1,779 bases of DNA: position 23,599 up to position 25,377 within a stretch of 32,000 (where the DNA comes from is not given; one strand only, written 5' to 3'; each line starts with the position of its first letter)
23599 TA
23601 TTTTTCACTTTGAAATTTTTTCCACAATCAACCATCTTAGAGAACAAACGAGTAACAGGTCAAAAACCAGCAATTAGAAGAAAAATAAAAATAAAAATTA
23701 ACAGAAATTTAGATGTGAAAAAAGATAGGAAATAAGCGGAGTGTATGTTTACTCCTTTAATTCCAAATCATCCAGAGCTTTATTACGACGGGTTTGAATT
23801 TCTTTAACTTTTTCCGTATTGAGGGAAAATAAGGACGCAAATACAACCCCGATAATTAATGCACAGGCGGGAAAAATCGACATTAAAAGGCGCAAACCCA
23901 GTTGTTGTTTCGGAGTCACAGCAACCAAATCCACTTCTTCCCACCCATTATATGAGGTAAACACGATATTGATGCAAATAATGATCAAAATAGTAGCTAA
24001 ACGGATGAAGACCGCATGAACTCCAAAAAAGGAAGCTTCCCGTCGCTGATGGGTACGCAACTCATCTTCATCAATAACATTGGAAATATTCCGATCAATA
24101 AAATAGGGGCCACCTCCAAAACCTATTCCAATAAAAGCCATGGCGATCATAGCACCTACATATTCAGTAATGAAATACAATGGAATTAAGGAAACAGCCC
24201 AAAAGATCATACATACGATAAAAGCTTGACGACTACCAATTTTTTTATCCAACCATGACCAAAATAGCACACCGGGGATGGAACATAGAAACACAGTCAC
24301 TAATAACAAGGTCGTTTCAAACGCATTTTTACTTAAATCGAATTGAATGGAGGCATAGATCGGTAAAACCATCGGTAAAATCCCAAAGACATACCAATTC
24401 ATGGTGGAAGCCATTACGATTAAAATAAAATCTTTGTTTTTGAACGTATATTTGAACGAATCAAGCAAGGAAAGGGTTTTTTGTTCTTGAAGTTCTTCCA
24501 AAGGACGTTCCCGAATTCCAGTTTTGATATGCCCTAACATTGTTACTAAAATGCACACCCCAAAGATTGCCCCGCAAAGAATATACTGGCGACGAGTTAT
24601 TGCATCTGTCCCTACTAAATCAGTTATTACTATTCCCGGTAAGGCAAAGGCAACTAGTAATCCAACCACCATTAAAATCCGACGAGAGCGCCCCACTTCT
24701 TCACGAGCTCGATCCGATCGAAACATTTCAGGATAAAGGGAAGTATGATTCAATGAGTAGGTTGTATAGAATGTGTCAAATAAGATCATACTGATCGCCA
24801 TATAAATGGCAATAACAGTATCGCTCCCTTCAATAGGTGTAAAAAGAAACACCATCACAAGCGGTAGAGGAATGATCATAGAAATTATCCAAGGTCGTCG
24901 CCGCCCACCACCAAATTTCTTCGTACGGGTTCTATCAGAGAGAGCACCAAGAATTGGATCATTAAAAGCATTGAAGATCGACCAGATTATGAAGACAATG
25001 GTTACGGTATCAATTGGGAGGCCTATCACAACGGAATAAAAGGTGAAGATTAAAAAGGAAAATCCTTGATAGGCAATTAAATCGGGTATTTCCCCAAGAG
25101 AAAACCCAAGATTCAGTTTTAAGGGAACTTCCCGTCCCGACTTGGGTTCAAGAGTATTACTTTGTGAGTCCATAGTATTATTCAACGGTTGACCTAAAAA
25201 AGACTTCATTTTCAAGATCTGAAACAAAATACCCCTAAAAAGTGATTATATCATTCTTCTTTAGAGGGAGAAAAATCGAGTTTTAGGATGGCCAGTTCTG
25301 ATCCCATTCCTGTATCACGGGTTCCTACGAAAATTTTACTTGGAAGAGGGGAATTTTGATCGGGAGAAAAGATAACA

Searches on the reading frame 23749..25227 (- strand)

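Call 28: search_protein_families(library=pfam, proteins=[window:23749-25227:-], max_evalue=0.01)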
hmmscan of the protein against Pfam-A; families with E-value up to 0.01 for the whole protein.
window:23749-25227:- (492 aa): 2 families
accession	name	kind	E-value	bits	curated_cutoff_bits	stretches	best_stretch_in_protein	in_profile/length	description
PF13347.12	MFS_2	-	3e-55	187.9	27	1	41-470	1-426/427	MFS/sugar transport protein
PF07690.21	MFS_1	-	9.3e-19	68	33.4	2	186-372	130-310/347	Major Facilitator Superfamily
